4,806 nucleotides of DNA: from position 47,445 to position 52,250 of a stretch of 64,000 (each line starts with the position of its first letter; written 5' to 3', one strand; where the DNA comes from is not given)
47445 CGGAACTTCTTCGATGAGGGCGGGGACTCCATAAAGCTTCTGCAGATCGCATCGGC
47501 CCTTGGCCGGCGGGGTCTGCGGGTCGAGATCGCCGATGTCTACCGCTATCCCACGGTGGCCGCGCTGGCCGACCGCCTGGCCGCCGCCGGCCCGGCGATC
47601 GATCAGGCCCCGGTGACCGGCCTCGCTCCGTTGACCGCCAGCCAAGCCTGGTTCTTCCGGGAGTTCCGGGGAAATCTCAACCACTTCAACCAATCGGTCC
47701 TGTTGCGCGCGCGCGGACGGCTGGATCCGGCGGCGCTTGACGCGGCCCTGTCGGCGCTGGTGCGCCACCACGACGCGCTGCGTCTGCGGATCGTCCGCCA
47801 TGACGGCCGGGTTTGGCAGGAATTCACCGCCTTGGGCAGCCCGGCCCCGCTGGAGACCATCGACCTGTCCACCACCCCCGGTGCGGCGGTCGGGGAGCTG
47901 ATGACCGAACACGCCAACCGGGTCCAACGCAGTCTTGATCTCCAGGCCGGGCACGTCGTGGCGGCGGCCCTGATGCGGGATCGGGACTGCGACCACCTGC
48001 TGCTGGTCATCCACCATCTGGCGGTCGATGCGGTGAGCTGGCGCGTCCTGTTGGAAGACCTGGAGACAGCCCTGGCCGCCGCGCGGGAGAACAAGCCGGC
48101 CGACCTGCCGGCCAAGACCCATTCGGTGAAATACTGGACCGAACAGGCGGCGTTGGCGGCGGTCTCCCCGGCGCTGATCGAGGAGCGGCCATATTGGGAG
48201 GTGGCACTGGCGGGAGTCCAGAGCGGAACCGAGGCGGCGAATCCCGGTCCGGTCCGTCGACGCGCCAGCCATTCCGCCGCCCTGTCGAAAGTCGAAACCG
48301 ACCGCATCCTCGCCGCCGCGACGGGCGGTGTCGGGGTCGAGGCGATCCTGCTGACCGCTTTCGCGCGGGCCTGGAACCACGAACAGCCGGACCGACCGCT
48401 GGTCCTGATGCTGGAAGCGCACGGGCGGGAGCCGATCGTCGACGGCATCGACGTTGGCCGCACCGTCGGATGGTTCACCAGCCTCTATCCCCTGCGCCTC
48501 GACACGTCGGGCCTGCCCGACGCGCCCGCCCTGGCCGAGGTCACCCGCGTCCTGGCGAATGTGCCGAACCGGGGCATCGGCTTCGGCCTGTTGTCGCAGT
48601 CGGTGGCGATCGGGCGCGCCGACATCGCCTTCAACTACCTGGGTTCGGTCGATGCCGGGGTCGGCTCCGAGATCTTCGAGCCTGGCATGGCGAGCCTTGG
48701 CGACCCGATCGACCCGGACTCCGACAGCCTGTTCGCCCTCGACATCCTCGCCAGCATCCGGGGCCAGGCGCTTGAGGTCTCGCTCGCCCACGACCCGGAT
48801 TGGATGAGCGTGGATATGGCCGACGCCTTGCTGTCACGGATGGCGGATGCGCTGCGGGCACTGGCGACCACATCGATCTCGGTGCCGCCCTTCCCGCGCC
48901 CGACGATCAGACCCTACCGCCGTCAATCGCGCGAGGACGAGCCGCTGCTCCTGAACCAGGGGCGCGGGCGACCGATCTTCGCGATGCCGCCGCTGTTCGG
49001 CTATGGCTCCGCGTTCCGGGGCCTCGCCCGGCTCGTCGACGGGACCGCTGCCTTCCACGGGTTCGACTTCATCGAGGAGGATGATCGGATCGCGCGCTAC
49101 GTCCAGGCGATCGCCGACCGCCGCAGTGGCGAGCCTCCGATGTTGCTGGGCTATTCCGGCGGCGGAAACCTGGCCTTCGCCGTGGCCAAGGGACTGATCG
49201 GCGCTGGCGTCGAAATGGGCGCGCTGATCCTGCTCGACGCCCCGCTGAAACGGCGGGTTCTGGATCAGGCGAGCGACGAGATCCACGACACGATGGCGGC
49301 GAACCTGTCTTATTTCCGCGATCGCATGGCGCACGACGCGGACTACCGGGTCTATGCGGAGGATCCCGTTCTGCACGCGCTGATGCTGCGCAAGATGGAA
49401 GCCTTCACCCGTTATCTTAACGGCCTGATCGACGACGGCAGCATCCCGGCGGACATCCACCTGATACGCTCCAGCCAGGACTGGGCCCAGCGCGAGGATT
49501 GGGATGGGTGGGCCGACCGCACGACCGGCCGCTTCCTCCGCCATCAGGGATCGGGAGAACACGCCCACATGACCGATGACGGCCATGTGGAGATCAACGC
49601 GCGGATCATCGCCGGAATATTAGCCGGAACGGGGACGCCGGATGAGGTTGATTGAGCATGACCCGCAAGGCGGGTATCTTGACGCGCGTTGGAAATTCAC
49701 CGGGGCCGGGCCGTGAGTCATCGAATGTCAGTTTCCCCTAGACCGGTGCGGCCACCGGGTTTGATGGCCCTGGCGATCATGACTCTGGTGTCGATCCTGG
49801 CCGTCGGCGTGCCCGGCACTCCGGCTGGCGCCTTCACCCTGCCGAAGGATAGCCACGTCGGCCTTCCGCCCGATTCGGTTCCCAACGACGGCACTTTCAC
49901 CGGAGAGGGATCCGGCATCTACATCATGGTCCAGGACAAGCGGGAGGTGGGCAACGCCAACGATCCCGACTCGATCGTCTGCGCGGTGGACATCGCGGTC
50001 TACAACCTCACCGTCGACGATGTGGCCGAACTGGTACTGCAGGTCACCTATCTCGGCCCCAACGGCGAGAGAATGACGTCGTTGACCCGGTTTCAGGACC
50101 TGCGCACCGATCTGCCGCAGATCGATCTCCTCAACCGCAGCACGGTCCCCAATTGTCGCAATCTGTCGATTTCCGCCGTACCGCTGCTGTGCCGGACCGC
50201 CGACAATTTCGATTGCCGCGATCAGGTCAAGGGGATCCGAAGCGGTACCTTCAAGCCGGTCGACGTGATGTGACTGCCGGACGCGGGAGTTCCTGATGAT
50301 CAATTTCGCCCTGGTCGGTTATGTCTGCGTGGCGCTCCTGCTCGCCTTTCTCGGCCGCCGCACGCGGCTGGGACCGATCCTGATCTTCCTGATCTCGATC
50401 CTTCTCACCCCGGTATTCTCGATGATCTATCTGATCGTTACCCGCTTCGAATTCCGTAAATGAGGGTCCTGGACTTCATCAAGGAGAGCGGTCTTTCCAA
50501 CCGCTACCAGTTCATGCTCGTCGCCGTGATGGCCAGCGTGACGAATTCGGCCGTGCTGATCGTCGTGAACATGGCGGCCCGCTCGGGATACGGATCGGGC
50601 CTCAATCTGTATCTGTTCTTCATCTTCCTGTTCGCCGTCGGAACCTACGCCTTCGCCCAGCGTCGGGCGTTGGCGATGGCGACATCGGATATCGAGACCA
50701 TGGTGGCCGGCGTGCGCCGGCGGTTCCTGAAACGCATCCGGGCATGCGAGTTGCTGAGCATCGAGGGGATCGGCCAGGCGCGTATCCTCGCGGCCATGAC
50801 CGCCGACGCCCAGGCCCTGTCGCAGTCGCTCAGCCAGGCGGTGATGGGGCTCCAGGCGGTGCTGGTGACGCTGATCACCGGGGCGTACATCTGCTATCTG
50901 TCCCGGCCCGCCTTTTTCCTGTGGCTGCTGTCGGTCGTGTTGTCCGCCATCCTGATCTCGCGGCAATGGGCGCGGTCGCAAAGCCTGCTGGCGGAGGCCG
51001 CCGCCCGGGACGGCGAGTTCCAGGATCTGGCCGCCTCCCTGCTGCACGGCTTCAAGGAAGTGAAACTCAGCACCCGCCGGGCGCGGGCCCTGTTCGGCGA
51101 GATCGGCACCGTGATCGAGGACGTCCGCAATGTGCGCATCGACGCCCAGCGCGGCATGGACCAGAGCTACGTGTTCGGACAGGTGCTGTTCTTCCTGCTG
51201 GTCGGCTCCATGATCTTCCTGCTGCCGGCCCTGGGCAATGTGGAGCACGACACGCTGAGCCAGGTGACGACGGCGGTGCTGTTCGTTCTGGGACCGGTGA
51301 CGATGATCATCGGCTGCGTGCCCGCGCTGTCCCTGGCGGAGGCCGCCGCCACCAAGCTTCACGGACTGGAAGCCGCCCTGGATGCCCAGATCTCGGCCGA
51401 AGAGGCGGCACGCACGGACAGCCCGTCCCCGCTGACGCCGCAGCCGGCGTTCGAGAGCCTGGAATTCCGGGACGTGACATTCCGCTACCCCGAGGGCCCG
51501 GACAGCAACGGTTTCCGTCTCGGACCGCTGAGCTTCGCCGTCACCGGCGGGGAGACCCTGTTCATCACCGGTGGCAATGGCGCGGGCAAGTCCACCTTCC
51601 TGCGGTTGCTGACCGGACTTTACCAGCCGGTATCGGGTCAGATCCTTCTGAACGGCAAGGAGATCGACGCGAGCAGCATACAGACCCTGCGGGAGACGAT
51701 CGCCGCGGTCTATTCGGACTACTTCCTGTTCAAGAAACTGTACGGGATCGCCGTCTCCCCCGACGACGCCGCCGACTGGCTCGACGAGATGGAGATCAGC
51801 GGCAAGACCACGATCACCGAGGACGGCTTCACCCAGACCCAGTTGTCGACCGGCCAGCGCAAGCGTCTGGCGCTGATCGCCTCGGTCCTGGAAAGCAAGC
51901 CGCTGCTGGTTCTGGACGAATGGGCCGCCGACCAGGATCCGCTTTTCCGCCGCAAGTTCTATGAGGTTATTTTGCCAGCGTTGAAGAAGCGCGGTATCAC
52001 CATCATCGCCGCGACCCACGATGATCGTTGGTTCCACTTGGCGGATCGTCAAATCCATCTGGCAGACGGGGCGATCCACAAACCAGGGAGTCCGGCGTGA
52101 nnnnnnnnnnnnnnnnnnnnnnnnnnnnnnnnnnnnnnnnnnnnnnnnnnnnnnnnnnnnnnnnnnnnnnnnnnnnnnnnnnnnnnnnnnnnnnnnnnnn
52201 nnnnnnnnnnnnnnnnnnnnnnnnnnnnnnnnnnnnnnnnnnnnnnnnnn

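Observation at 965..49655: ~49-kb single-operon FAAL/PKS/AMT/NRPS assembly line for a β-amino fatty-acid lipopeptide, probably uncharacterised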

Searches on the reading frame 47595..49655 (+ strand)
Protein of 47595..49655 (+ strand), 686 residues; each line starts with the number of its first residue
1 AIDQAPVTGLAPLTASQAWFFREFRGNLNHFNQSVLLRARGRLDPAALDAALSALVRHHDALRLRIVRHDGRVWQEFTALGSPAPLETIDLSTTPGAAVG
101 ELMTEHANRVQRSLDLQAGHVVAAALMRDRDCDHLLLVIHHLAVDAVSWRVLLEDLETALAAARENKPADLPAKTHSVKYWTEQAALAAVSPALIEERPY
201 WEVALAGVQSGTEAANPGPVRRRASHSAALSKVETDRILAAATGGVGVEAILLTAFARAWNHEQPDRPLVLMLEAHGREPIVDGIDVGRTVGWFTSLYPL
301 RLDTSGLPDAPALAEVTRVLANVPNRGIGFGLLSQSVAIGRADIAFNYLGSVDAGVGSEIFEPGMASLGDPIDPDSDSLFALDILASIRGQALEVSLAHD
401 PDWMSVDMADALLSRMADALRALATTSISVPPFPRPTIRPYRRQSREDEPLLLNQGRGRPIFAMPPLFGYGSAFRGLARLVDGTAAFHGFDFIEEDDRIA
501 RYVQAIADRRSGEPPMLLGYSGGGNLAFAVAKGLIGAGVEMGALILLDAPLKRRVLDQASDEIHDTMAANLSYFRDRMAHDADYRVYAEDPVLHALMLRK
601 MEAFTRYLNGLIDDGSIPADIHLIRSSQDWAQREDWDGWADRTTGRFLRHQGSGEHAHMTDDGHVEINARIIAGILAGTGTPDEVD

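Call 25: search_protein_families(library=ncbifam, proteins=[window:47595-49655:+], max_evalue=0.01)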
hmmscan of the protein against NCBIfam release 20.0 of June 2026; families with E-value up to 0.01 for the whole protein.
window:47595-49655:+ (686 aa): 6 families
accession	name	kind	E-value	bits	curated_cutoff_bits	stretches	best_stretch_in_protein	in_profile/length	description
NF004282.0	PRK05691.1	subfamily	2.2e-67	226.5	4090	1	3-423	2784-3217/4334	non-ribosomal peptide synthase/polyketide synthase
NF038078.1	NRPS_MxcG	equivalog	7.8e-12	43.3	2300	1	11-271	5-266/1442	myxochelin non-ribosomal peptide synthetase MxcG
TIGR01720.1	NRPS-para261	subfamily_domain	9e-12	45.2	74.2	1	315-425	8-127/155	non-ribosomal peptide synthase domain TIGR01720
NF040607.1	mycolic_Pks13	equivalog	4.7e-08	30.9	2100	1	459-566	1424-1533/1680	polyketide synthase Pks13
NF007605.2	PRK10252.1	equivalog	5.4e-07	27.5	2400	1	37-169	32-165/1292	enterobactin non-ribosomal peptide synthetase EntF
NF006787.0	PRK09294.1-1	subfamily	0.00017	20.7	396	1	30-71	23-63/420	acyltransferase PapA5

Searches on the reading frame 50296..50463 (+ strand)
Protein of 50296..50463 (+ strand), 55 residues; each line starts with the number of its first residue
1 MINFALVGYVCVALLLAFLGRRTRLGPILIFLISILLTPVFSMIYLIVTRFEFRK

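Call 62: search_protein_families(library=pfam, proteins=[window:50296-50463:+], max_evalue=1)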
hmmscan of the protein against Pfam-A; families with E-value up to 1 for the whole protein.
window:50296-50463:+ (55 aa): 1 family
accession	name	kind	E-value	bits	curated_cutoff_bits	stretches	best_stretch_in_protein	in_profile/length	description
PF03552.20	Cellulose_synt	-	0.14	11.1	24.7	1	15-51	675-710/722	Cellulose synthase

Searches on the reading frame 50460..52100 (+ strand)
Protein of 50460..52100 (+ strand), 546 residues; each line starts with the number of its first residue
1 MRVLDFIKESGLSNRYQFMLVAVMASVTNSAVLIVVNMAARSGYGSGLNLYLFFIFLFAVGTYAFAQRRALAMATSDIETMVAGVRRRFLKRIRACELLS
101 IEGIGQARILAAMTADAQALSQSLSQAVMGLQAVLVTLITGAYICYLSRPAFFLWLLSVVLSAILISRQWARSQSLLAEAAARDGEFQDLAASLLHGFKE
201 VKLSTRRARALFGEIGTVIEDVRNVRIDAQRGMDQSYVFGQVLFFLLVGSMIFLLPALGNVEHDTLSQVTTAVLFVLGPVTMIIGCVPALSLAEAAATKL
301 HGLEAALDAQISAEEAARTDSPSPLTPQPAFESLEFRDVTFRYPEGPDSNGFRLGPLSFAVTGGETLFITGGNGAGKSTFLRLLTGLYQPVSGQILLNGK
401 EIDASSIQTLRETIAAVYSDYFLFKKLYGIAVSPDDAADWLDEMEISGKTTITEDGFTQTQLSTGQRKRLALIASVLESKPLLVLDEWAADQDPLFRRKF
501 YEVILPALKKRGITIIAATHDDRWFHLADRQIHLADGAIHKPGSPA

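Call 5: search_protein_families(library=pfam, proteins=[window:50460-52100:+], max_evalue=0.01)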
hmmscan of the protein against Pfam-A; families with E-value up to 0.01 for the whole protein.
window:50460-52100:+ (546 aa): 5 families
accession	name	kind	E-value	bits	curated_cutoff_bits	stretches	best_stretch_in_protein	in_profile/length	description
PF00005.33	ABC_tran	-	1.4e-26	94.2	25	1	356-489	3-136/137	ABC transporter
PF13304.12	AAA_21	-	4.4e-11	43.8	27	1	456-522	232-300/304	AAA domain, putative AbiEii toxin, Type IV TA system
PF02463.25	SMC_N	-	0.00012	22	40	0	451-534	126-211/220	RecF/RecN/SMC N terminal domain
PF00664.28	ABC_membrane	-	0.00015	22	28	1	24-202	17-194/274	ABC transporter transmembrane region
PF13555.12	AAA_29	-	0.0037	17.4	27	0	363-381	23-39/61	P-loop containing region of AAA domain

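Call 25: search_protein_families(library=ncbifam, proteins=[window:50460-52100:+], max_evalue=0.01)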
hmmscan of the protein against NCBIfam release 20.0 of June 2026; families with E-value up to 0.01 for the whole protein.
window:50460-52100:+ (546 aa): 175 families (the best 25 are shown)
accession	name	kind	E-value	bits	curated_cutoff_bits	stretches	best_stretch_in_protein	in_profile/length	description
TIGR01194.1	cyc_pep_trnsptr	subfamily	2.6e-103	346.5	286.2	1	20-541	25-549/554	cyclic peptide export ABC transporter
NF007813.0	PRK10522.1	equivalog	1.5e-98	330.8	604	1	16-540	13-528/547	multidrug ABC transporter permease/ATP-binding protein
TIGR02203.1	MsbA_lipidA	equivalog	4e-30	104.8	602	1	49-540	56-547/572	lipid A export permease/ATP-binding protein MsbA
TIGR02868.1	CydC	equivalog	4.8e-30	104.7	329.05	2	81-425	84-422/530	thiol reductant ABC exporter subunit CydC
TIGR02204.1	MsbA_rel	hypoth_equivalog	1.6e-29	103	780.4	1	27-543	28-556/576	ABC transporter, permease/ATP-binding protein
TIGR02857.1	CydD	equivalog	8.4e-29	100.9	435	1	296-534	293-529/529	thiol reductant ABC exporter subunit CydD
TIGR03375.1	type_I_sec_LssB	subfamily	1.5e-27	96.3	693.1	1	310-543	442-683/696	type I secretion system permease/ATPase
TIGR00958.1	3a01208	subfamily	1.2e-26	93.3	874.6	1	324-541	469-693/711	antigen peptide transporter 2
TIGR04520.1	ECF_ATPase_1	equivalog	3.9e-25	88.8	315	2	335-419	2-84/269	energy-coupling factor transporter ATPase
NF008381.0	PRK11176.1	equivalog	1.6e-24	86.2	867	1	56-543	74-560/582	lipid A ABC transporter ATP-binding protein/permease MsbA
NF010178.0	PRK13657.1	equivalog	2.3e-24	85.8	733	1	316-537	317-545/588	glucan ABC transporter ATP-binding protein/ permease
TIGR04521.1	ECF_ATPase_2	equivalog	7e-24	84.4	330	1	335-545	2-229/279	energy-coupling factor transporter ATPase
TIGR02673.1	FtsE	equivalog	2.8e-23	82.7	264.85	1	335-537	3-213/214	cell division ATP-binding protein FtsE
NF010156.0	PRK13635.1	equivalog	1.4e-22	80.2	392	1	333-545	5-224/279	energy-coupling factor ABC transporter ATP-binding protein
NF010157.0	PRK13636.1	equivalog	2.8e-22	79.2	463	1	334-537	6-218/285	cobalt transporter ATP-binding subunit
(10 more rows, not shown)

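Call 45: find_homologous_proteins(query=window:50460-52100:+, max_evalue=1e-60)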
Query window:50460-52100:+ (546 aa): 2230 proteins with E <= 1e-60 among 8000 candidates; the best 120 are listed.
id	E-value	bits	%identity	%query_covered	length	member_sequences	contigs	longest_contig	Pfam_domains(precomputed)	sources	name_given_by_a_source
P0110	0.0e+0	1177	100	100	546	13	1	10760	PF00005.34,PF13304.13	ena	-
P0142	7.3e-253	858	72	100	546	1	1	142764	PF00005.34,PF13304.13,PF00664.29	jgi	jgi:putative pyoverdin transport system ATP-binding/permease protein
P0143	2.9e-208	711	63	99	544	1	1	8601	PF00005.34,PF13304.13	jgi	jgi:putative ATP-binding cassette transporter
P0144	1.3e-200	686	60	99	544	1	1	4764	PF00005.34,PF13304.13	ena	-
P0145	1.2e-198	679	59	99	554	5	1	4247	PF00005.34,PF13304.13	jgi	jgi:putative ATP-binding cassette transporter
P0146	1.4e-196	672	60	99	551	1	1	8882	PF00005.34,PF13304.13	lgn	-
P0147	1.4e-195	669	57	100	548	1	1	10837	PF00005.34,PF13304.13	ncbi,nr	ncbi:MAG: cyclic peptide export transporter [Roseomonas sp.]|nr:cyclic peptide export transporter [R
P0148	4.4e-195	667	58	99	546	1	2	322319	PF00005.34,PF13304.13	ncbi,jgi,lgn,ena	jgi:putative ATP-binding cassette transporter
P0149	7.1e-195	667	58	99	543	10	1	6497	PF00005.34,PF13304.13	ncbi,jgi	jgi:putative ATP-binding cassette transporter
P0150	2.0e-192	659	58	99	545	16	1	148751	PF00005.34,PF13304.13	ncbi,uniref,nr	ncbi:cyclic peptide export ABC transporter [Acidisphaera sp. S103]|uniref:cyclic peptide export ABC 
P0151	3.3e-190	651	57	99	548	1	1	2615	PF00005.34,PF13304.13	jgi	jgi:putative ATP-binding cassette transporter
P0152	8.0e-190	650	57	99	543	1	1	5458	PF00005.34,PF13304.13,PF00664.29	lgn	-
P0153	5.0e-189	647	56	99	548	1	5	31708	PF00005.34,PF13304.13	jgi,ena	jgi:putative ATP-binding cassette transporter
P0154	6.0e-189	647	56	100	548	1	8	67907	PF00005.34,PF13304.13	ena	-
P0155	1.2e-188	646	56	99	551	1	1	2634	PF00005.34,PF13304.13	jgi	jgi:putative pyoverdin transport system ATP-binding/permease protein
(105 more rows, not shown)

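Call 46: find_encoding_contigs(protein=P0142, flank=10000, max_places=2)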
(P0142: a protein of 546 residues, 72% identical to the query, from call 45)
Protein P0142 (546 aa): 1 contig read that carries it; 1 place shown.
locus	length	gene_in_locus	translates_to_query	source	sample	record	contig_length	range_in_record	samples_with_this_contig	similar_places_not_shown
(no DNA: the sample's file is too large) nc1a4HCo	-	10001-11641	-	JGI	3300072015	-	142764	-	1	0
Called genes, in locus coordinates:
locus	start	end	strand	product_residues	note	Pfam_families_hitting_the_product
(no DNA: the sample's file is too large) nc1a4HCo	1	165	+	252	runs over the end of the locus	PF00561:Abhydrolase_1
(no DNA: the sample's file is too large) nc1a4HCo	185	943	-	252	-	PF00106:adh_short, PF08659:KR, PF13561:adh_short_C2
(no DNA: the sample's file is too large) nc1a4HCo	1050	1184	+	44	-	-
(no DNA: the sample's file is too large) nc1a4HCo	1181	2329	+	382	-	PF01266:DAO, PF07992:Pyr_redox_2 (faint)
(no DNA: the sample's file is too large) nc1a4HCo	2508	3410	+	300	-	PF00701:DHDPS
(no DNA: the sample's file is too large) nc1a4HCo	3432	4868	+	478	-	PF00278:Orn_DAP_Arg_deC, PF02784:Orn_Arg_deC_N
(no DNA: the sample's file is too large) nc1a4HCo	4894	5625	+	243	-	PF00106:adh_short, PF08659:KR (weak), PF13561:adh_short_C2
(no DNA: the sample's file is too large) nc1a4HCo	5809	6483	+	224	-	PF01656:CbiA, PF07015:VirC1, PF09140:MipZ (faint), PF13614:AAA_31 (faint)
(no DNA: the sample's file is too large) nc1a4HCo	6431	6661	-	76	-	-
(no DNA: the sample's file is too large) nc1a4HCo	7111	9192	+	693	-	PF00668:Condensation, PF00975:Thioesterase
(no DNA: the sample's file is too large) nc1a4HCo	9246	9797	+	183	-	-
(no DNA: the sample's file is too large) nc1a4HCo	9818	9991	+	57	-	-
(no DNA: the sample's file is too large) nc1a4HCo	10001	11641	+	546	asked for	PF00664:ABC_membrane (faint), PF00005:ABC_tran, PF13304:AAA_21 (faint)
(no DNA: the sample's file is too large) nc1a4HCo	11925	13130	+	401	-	PF01145:Band_7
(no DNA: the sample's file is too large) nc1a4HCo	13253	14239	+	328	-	PF00296:Bac_luciferase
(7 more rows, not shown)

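Call 47: find_encoding_contigs(protein=P0150, flank=10000, max_places=2)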
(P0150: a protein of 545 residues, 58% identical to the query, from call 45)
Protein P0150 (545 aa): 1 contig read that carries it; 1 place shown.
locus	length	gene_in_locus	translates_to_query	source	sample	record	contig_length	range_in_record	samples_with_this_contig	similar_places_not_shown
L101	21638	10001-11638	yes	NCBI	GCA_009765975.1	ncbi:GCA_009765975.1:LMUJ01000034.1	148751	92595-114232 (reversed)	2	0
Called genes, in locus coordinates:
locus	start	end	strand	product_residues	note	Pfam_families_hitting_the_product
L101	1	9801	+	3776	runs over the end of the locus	PF00668:Condensation, PF00501:AMP-binding, PF00550:PP-binding, PF00668:Condensation, PF00501:AMP-binding, PF00550:PP-binding, PF00668:Condensation, PF00501:AMP-binding, +5 more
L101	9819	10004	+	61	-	-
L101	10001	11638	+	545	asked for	PF00005:ABC_tran, PF13304:AAA_21 (weak)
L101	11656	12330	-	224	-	-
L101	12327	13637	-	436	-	-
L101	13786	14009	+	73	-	-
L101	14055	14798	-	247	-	PF05175:MTS (faint), PF06325:PrmA (faint), PF08241:Methyltransf_11 (weak), PF13649:Methyltransf_25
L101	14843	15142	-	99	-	-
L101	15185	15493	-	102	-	-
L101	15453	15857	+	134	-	PF03746:LamB_YcsF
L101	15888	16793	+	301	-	PF13714:PEP_mutase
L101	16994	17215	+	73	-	-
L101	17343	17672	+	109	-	PF12840:HTH_20, PF01022:HTH_5 (weak), PF01978:TrmB (weak), PF12802:MarR_2 (weak)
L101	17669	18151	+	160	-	PF08327:AHSA1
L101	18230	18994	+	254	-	PF05988:DUF899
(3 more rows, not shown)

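Call 48: find_encoding_contigs(protein=P0148, flank=10000, max_places=2)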
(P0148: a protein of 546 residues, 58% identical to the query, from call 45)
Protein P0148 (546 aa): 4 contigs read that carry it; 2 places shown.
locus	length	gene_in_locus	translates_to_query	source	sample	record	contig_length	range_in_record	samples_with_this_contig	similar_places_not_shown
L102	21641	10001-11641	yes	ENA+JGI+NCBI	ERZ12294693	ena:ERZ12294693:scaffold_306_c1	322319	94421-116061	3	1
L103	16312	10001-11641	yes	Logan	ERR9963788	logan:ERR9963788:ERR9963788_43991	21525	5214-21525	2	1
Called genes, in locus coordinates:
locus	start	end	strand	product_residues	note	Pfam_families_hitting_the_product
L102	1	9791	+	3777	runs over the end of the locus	PF00668:Condensation, PF00501:AMP-binding, PF00550:PP-binding, PF00668:Condensation, PF00501:AMP-binding, PF00550:PP-binding, PF00668:Condensation, PF00501:AMP-binding, +6 more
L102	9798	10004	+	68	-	-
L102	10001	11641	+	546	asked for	PF00005:ABC_tran, PF13304:AAA_21 (weak)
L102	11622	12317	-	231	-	-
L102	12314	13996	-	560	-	PF00497:SBP_bac_3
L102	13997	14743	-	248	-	PF05175:MTS, PF06325:PrmA, PF08241:Methyltransf_11 (weak), PF08242:Methyltransf_12 (weak), PF13649:Methyltransf_25, PF13847:Methyltransf_31 (weak)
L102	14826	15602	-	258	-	PF22624:AASDHPPT_N (weak), PF01648:ACPS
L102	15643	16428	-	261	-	PF03328:HpcH_HpaI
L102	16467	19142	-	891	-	PF00330:Aconitase, PF00694:Aconitase_C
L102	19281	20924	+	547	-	PF00743:FMO-like, PF07992:Pyr_redox_2, PF13450:NAD_binding_8, PF13738:Pyr_redox_3, PF13434:Lys_Orn_oxgnase (weak)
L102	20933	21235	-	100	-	-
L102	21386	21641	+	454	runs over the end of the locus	PF00982:Glyco_transf_20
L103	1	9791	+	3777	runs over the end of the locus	PF00668:Condensation, PF00501:AMP-binding, PF00550:PP-binding, PF00668:Condensation, PF00501:AMP-binding, PF00550:PP-binding, PF00668:Condensation, PF00501:AMP-binding, +6 more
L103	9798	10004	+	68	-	-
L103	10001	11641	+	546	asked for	PF00005:ABC_tran, PF13304:AAA_21 (weak)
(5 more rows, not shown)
